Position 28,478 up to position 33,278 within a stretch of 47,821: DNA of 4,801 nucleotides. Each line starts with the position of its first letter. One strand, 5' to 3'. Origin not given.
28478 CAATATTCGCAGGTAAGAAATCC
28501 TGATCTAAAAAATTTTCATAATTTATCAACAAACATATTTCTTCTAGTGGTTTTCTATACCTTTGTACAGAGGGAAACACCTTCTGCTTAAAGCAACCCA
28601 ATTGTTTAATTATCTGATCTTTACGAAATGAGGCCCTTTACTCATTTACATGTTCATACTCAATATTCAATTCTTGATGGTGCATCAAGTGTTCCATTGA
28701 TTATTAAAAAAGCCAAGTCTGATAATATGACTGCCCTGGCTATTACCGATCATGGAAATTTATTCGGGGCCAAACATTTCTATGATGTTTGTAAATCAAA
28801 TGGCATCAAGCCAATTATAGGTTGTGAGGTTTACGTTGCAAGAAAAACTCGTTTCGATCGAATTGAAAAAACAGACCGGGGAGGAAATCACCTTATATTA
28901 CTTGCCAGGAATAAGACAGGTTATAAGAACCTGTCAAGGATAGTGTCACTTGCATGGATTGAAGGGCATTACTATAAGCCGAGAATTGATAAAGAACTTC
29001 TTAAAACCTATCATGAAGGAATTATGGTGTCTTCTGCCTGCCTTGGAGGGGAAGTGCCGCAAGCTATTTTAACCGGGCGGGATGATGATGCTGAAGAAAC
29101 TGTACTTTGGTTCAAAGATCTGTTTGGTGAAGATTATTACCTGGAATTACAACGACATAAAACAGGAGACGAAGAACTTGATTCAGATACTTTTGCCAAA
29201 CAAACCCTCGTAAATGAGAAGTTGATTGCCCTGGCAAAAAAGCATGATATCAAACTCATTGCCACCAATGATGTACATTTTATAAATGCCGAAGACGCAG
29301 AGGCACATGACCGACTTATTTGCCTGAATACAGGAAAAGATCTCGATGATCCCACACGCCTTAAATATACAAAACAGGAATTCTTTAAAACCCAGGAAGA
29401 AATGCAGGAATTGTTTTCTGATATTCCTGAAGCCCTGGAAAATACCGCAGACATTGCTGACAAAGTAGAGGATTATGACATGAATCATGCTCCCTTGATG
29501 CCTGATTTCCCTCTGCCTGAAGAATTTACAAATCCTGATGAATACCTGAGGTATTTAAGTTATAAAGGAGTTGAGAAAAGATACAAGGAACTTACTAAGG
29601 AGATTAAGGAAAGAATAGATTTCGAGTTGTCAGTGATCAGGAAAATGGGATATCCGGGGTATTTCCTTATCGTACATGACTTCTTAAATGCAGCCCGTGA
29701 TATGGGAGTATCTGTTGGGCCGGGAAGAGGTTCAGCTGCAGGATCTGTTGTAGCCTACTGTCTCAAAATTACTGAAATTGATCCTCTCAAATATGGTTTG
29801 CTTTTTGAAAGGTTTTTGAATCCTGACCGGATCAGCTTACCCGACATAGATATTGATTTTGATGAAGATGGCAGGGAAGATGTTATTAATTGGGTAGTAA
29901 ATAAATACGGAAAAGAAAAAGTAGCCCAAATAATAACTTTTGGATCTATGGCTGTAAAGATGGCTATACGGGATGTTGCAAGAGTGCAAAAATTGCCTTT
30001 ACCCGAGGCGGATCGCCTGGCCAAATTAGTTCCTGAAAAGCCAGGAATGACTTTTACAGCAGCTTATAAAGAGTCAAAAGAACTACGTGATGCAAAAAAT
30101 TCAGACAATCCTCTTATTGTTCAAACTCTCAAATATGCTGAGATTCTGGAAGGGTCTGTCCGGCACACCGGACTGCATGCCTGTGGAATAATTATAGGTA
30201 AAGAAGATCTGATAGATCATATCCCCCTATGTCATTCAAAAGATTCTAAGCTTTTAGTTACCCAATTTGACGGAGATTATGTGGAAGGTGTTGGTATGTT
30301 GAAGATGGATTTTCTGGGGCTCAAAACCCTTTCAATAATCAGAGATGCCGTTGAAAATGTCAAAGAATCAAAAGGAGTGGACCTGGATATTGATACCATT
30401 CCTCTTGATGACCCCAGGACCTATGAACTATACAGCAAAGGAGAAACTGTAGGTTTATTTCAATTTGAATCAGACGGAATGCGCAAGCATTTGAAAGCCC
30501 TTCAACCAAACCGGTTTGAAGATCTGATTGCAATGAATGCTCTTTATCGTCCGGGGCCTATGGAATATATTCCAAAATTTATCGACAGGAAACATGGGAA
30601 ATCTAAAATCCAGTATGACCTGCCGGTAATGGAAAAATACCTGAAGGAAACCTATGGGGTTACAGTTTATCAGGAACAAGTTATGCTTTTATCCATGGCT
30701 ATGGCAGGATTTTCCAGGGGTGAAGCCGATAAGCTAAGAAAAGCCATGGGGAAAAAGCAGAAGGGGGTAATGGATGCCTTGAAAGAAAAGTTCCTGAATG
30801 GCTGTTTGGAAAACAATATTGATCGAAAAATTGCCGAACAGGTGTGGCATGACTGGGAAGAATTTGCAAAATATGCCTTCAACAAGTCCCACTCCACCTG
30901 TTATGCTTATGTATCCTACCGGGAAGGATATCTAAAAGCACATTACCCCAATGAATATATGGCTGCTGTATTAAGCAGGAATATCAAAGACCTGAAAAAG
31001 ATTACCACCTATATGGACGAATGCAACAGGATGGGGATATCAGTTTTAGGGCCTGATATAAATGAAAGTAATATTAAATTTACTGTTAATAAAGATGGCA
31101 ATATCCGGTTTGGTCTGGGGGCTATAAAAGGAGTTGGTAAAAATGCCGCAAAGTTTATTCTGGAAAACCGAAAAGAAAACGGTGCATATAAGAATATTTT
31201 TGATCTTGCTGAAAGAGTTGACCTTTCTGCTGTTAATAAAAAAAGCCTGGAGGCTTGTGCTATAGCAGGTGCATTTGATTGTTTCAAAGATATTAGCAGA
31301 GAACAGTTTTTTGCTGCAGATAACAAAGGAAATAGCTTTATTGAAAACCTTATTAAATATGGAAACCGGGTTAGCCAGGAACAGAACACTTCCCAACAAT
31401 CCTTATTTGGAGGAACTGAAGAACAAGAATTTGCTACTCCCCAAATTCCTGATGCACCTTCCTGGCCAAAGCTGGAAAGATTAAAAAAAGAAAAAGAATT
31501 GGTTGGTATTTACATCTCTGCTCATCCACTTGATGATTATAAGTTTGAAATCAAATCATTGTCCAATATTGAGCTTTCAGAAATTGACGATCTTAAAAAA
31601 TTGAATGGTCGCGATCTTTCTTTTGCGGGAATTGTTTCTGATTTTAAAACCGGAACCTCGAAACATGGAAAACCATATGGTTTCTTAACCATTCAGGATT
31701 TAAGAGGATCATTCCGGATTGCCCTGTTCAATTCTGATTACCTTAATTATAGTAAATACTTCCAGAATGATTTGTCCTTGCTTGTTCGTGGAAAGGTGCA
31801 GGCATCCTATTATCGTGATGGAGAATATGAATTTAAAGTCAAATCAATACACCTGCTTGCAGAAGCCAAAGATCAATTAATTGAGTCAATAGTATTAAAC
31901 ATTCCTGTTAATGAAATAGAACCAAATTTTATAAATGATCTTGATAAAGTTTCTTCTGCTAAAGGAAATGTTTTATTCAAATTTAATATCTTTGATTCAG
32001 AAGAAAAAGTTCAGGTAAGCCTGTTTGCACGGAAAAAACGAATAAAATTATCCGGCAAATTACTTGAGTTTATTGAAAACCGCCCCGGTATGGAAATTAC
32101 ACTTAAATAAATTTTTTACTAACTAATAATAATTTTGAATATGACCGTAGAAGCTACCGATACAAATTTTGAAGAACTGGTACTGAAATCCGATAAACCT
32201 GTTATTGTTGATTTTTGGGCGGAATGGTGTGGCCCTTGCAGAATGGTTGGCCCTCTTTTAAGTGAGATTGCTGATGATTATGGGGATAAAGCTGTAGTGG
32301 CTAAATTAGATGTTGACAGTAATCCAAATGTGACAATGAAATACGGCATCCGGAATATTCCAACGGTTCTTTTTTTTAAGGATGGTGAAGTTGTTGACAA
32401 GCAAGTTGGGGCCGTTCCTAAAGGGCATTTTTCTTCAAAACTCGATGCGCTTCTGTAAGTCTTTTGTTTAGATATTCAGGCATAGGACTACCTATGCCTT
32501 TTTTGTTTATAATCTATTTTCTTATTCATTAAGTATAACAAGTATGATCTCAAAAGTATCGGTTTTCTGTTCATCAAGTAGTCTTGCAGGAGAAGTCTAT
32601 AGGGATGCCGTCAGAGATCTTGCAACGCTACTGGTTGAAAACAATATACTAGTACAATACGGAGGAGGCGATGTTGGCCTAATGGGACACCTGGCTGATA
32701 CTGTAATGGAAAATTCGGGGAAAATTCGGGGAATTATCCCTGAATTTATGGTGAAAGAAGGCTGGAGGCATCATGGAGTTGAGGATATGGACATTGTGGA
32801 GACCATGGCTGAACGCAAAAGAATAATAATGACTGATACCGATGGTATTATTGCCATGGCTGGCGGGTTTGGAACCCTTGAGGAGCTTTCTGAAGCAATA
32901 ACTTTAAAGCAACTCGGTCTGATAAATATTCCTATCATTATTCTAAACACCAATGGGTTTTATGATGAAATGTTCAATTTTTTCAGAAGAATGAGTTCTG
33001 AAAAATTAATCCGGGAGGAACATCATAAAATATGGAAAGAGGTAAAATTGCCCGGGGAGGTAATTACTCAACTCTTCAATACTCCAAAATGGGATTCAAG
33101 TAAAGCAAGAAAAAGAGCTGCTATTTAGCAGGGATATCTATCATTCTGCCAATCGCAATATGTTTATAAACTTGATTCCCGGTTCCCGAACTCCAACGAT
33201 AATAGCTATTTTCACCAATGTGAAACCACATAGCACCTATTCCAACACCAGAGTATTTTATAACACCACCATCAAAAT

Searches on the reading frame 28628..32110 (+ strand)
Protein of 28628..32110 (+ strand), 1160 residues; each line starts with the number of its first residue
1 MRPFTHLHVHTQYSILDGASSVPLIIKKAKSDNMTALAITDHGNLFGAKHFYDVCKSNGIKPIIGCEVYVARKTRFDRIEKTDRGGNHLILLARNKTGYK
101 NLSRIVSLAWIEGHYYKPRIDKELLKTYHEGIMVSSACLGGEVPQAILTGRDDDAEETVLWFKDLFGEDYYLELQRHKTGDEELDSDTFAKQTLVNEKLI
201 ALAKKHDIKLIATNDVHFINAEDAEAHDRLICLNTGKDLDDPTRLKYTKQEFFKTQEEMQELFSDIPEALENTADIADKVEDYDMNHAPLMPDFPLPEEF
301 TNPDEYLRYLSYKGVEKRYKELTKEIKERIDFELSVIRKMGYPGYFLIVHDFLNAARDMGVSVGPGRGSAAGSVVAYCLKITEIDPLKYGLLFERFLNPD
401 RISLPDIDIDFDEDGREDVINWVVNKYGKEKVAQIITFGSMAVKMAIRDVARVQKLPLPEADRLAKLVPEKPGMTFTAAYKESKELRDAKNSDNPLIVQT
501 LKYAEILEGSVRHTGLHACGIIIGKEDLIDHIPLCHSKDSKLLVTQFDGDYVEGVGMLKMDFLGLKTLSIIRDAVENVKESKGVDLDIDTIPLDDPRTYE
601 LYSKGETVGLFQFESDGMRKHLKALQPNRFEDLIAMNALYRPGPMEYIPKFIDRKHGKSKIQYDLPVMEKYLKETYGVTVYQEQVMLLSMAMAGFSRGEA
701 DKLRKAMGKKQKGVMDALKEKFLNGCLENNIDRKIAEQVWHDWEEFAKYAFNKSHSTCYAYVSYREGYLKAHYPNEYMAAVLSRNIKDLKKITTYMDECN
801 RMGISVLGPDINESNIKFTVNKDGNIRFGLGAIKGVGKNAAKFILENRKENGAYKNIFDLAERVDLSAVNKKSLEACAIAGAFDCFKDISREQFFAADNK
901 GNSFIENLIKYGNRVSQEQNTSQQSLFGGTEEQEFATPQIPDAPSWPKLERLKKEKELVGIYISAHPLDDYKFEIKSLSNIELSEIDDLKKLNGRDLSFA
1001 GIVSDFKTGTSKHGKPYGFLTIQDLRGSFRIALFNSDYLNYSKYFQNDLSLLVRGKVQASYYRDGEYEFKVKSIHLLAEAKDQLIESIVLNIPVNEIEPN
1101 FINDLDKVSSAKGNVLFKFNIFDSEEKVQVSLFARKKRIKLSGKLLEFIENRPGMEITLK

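Call 6: search_protein_families(library=pfam, proteins=[window:28628-32110:+], max_evalue=0.001)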
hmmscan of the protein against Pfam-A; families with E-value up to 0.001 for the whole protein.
window:28628-32110:+ (1160 aa): 6 families
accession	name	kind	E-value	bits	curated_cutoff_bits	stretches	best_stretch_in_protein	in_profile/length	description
PF07733.18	DNA_pol3_alpha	-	5e-98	328.3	23.9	1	305-564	1-260/260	Bacterial DNA polymerase III alpha NTPase domain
PF17657.6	DNA_pol3_finger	-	4.8e-64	215.1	22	1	567-730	1-166/166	Bacterial DNA polymerase III alpha subunit finger domain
PF02811.25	PHP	-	3.9e-57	193.6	26.4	1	6-177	1-164/164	PHP domain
PF14579.12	HHH_6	-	3.7e-28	98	25.6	1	803-893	1-89/90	Helix-hairpin-helix motif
PF01336.31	tRNA_anti-codon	-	3.2e-12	46.6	27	1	998-1077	2-75/75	OB-fold nucleic acid binding domain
PF13742.12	tRNA_anti_2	-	0.00075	20.1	27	0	997-1074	22-94/95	OB-fold nucleic acid binding domain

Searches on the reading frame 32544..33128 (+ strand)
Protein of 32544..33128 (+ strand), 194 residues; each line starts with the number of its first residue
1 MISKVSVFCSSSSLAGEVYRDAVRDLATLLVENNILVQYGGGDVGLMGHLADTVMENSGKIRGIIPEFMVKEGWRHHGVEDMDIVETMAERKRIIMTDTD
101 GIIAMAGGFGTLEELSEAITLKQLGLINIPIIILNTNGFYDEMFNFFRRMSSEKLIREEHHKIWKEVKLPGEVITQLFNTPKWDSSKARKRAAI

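Call 6: search_protein_families(library=pfam, proteins=[window:32544-33128:+], max_evalue=0.001)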
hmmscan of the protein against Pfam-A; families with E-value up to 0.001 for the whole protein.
window:32544-33128:+ (194 aa): 2 families
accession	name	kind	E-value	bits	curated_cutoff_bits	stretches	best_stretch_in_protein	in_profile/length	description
PF03641.19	Lysine_decarbox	-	2.8e-32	112.1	27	1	47-177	1-131/131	Possible lysine decarboxylase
PF18306.6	LDcluster4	-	4.5e-10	39.8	26.3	1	5-124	4-120/151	SLOG cluster4 family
